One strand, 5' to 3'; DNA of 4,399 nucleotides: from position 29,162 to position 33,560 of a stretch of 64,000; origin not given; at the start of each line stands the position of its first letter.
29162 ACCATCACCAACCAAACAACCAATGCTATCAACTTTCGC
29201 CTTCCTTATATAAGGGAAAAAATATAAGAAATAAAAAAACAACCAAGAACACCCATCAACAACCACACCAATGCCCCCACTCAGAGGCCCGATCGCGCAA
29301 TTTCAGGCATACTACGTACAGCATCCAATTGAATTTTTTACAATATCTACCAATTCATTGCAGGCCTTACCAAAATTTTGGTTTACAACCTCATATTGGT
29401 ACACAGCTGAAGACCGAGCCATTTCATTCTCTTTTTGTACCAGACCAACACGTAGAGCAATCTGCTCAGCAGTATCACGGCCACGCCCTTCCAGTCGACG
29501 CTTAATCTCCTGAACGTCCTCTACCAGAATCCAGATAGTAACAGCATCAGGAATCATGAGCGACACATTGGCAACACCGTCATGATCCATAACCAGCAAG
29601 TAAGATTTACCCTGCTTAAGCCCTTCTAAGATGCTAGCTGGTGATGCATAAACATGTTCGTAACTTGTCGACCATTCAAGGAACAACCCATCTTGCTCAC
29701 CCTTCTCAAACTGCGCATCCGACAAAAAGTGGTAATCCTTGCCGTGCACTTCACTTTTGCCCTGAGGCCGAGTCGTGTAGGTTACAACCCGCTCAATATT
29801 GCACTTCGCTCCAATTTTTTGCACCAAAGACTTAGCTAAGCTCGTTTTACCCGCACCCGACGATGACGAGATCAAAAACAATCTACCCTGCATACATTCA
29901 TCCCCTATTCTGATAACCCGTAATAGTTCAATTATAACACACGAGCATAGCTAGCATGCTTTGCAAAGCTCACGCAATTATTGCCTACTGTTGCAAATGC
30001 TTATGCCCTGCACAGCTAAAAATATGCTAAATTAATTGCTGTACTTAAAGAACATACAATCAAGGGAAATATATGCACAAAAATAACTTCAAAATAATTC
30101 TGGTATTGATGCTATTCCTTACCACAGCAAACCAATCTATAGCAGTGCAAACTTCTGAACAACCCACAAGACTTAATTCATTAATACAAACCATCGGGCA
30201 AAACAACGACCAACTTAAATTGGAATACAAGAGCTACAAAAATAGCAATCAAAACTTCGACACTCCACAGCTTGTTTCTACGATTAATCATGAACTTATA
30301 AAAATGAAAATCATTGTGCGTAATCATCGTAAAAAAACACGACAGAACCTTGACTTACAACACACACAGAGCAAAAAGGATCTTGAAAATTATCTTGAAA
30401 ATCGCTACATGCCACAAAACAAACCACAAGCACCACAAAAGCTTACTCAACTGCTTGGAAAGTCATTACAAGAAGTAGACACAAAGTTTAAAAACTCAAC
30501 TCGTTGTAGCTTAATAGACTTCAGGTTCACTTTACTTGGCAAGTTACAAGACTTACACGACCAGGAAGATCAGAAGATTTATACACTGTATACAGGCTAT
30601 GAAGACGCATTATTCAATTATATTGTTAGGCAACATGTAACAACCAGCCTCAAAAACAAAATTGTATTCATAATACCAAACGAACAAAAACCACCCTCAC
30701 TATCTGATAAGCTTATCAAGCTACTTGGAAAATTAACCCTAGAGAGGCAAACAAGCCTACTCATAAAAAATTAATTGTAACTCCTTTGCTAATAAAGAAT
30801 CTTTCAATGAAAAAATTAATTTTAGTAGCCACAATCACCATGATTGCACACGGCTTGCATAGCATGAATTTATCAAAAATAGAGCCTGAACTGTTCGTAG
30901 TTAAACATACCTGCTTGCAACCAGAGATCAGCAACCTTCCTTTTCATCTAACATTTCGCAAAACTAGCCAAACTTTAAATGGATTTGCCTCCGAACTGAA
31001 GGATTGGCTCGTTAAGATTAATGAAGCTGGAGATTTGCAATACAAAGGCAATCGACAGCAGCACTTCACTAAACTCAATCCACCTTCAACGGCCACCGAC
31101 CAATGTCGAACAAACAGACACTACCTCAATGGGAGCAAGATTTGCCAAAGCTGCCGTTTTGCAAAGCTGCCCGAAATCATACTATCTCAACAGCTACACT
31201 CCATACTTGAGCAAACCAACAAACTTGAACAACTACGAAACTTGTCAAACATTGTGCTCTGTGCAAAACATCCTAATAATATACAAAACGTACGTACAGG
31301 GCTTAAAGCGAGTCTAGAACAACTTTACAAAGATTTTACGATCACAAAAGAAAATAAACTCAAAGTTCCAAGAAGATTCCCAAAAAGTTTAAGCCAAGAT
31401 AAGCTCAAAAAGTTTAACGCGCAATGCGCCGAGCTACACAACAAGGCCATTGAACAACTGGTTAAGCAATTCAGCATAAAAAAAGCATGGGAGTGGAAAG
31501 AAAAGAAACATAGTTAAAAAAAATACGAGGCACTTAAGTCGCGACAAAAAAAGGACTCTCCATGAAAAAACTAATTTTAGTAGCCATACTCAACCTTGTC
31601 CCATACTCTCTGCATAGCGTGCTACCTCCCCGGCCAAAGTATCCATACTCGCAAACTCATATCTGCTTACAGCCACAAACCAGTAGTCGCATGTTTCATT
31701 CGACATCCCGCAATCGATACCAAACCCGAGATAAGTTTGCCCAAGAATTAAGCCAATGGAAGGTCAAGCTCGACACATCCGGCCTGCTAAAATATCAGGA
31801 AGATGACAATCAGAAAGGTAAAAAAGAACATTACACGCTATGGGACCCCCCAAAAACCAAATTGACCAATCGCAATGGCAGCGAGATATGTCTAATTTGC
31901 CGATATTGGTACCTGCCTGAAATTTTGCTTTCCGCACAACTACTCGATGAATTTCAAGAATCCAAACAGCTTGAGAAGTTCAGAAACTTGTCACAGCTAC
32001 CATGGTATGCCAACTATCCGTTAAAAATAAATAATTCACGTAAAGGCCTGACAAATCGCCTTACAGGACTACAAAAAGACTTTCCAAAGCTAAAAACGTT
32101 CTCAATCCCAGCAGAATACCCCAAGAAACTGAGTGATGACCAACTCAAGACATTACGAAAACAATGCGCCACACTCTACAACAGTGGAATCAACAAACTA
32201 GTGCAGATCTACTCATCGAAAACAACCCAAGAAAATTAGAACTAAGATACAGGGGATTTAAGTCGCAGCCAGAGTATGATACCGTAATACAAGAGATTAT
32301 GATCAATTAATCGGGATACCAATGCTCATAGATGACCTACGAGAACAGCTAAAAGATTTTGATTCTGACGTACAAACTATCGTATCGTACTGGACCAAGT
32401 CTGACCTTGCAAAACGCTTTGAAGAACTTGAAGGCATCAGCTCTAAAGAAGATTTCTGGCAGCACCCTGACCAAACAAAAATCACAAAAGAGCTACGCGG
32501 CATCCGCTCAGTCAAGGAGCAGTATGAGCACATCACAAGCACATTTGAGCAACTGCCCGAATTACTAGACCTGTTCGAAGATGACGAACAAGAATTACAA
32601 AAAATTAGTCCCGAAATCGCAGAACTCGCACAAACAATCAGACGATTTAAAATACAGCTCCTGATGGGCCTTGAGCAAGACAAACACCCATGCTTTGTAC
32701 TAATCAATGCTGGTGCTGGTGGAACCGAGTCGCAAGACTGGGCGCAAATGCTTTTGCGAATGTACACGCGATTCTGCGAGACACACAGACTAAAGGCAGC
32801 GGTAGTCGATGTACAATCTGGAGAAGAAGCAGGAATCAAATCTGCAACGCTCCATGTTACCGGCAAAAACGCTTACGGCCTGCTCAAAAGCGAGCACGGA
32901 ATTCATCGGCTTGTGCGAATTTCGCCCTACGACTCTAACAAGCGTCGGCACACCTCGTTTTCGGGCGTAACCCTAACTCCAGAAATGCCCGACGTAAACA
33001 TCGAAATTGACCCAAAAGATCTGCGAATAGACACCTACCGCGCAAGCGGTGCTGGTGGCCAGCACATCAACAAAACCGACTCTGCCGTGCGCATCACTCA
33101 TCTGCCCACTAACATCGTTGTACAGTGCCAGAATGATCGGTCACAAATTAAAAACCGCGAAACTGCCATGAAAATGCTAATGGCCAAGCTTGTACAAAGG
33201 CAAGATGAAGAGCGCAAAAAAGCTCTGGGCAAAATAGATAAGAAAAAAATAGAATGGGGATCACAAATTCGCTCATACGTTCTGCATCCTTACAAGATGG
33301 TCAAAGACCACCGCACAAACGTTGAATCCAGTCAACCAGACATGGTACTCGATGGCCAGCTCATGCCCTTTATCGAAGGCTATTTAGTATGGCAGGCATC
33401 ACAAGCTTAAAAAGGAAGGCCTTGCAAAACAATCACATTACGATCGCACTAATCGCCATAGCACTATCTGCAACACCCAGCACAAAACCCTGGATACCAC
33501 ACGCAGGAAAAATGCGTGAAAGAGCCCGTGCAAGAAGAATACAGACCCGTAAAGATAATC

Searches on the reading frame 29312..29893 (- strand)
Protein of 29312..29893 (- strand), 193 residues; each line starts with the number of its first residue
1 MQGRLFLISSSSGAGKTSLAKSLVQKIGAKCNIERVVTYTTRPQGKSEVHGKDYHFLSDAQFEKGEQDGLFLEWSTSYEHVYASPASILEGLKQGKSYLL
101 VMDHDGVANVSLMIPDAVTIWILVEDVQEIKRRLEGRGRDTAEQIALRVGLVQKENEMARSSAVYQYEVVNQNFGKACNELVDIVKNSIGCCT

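Call 21: search_protein_families(library=pfam, proteins=[window:29312-29893:-], max_evalue=0.001)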
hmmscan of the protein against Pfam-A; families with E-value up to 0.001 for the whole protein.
window:29312-29893:- (193 aa): 1 family
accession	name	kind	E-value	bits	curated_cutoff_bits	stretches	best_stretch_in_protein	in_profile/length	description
PF00625.27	Guanylate_kin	-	2e-30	106.3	25.2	1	3-186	2-180/182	Guanylate kinase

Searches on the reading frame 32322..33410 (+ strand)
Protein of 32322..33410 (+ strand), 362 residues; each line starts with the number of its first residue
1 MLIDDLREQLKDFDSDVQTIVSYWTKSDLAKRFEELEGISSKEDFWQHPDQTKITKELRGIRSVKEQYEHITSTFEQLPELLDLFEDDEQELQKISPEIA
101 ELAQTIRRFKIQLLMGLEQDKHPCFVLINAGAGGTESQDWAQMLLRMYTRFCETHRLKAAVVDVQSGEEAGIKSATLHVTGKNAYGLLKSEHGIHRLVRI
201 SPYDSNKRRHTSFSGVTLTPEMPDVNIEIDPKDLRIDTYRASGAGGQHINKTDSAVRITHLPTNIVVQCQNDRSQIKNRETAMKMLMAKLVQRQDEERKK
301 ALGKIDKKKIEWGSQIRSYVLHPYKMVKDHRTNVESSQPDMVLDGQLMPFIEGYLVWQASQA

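Call 21: search_protein_families(library=pfam, proteins=[window:32322-33410:+], max_evalue=0.001)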
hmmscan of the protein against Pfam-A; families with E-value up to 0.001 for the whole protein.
window:32322-33410:+ (362 aa): 2 families
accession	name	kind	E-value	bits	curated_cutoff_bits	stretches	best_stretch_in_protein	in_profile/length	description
PF03462.23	PCRF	-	5.3e-52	176.9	24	1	30-216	2-194/194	PCRF domain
PF00472.26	RF-1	-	4e-44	149.7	35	1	224-331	2-116/116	RF-1 domain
